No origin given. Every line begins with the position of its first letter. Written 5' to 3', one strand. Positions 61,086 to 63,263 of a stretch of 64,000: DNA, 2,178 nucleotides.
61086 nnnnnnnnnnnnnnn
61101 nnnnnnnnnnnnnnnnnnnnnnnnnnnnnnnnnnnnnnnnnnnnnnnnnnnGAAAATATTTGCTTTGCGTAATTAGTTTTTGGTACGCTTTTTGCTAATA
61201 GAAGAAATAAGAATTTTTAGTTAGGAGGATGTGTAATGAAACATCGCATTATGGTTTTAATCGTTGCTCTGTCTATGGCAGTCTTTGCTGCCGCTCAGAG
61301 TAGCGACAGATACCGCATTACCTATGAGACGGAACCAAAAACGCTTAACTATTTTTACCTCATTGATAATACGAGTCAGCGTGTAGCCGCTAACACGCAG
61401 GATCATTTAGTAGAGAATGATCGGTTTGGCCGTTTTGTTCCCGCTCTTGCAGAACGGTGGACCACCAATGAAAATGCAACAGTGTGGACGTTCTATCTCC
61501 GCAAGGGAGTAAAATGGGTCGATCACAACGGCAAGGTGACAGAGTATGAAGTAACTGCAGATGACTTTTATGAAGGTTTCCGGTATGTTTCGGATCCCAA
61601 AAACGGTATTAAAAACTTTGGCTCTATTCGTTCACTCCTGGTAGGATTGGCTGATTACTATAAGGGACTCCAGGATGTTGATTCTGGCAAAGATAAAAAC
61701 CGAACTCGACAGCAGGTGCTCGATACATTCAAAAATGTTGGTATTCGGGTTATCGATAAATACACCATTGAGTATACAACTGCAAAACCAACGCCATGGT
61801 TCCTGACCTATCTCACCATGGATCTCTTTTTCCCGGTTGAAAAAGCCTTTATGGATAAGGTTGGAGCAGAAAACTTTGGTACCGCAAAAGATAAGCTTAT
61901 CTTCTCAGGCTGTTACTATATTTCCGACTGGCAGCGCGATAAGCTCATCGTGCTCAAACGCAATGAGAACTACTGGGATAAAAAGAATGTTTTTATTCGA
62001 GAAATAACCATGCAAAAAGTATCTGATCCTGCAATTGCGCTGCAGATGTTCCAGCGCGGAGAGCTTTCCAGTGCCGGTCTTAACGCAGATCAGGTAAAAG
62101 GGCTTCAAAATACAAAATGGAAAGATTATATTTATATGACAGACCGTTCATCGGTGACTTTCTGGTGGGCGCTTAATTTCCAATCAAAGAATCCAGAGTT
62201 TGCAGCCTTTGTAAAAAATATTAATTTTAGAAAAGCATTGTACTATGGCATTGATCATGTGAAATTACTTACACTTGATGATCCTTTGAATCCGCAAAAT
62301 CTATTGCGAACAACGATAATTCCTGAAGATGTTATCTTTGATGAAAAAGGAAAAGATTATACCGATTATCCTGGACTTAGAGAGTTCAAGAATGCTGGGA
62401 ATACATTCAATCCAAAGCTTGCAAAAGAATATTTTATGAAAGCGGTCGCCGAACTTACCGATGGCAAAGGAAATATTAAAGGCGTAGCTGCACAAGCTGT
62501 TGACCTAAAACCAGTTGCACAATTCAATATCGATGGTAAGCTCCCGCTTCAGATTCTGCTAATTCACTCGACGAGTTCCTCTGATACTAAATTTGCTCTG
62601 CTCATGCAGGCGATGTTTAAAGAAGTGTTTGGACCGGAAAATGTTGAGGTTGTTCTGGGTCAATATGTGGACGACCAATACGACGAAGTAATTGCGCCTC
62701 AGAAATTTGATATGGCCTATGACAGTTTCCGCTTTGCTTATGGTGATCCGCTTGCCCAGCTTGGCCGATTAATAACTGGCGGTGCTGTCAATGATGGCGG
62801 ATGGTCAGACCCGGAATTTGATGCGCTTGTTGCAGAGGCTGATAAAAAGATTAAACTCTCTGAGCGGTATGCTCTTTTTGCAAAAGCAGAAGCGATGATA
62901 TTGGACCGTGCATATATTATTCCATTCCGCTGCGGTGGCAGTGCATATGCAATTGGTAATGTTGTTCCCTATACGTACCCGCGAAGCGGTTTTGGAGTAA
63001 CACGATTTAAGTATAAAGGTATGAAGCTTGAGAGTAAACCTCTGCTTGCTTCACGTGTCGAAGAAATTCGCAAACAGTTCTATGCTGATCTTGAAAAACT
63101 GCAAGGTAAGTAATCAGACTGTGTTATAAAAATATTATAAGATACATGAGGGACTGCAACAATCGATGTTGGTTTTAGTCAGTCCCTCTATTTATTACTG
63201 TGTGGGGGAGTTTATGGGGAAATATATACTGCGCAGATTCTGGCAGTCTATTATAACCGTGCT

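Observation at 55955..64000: Sigma-54-controlled beta-aspartyl-peptide / cyanophycin-salvage locus: iadA, bEBP, cyanophycinase-family peptidase and peptide ABC importer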

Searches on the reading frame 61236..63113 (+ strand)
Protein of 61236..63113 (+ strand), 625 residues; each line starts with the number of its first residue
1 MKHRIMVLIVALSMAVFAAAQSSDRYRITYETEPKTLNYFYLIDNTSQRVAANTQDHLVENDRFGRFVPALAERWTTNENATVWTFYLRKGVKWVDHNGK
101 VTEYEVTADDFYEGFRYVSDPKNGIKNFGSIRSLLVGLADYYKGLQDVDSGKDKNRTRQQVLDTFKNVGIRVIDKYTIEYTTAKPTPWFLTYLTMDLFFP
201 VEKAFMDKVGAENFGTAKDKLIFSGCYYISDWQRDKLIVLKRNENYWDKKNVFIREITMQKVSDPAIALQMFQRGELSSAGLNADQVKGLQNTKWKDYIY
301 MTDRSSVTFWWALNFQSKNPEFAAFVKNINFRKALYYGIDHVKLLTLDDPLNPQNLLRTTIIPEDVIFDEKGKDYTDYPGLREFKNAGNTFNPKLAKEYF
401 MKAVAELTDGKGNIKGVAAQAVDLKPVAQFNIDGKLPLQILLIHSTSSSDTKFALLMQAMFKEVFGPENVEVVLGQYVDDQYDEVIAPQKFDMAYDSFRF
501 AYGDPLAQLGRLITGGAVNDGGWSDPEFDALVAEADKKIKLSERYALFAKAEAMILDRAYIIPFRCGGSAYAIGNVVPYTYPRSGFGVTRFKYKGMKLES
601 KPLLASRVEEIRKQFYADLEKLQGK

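Call 4: search_protein_families(library=pfam, proteins=[window:61236-63113:+])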
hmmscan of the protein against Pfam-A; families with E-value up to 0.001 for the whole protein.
window:61236-63113:+ (625 aa): 1 family
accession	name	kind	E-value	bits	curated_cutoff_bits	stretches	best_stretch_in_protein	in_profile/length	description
PF00496.27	SBP_bac_5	-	7.9e-54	183.6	32.4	1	67-516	2-364/368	Bacterial extracellular solute-binding proteins, family 5 Middle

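Call 5: search_protein_families(library=ncbifam, proteins=[window:61236-63113:+])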
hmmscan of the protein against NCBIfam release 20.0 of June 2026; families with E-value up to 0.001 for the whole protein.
window:61236-63113:+ (625 aa): 12 families
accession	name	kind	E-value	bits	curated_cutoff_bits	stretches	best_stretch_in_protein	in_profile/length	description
NF043077.1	MMSYN1_0169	equivalog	1.4e-33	116.4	650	2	25-150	39-166/896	oligopeptide ABC transporter substrate-binding protein OppA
NF011684.0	PRK15104.1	equivalog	8.2e-33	113.9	947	2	32-278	47-268/543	oligopeptide ABC transporter substrate-binding protein OppA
NF007287.0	PRK09755.1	equivalog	5.1e-27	94.9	1098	2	24-341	33-318/535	ABC transporter substrate-binding protein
NF045467.1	Opp4A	equivalog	2.7e-16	58.9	650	1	29-344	40-332/556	oligopeptide ABC transporter substrate-binding protein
TIGR02294.1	nickel_nikA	equivalog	1.6e-14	53.3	393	2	169-345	111-282/501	nickel ABC transporter substrate-binding protein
NF011689.0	PRK15109.1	equivalog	3.7e-14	52.3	560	1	49-276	60-266/547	ABC transporter substrate-binding protein SapA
NF043070.1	DppA_dipep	equivalog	1.7e-12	46.7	1005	1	11-273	14-258/535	dipeptide ABC transporter periplasmic-binding protein DppA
NF045850.1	ABC_Mplas_LP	subfamily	2.7e-11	42.3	100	1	80-116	165-201/874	OppA family ABC transporter substrate-binding lipoprotein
NF045468.1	Opp5A_nikA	equivalog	6.6e-09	34.8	600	0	177-276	123-212/488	nickel ABC transporter substrate-binding protein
TIGR04028.1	SBP_KPN_01854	hypoth_equivalog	7.4e-09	34.7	468.5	0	523-575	436-488/509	TIGR04028 family ABC transporter substrate-binding protein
NF011942.0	PRK15413.1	equivalog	5.1e-08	32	594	1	163-344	127-298/512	glutathione ABC transporter substrate-binding protein GsiB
NF047575.1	opine_bind_CntA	exception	1.2e-07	30.7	800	0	55-97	66-107/535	staphylopine-dependent metal ABC transporter substrate-binding lipoprotein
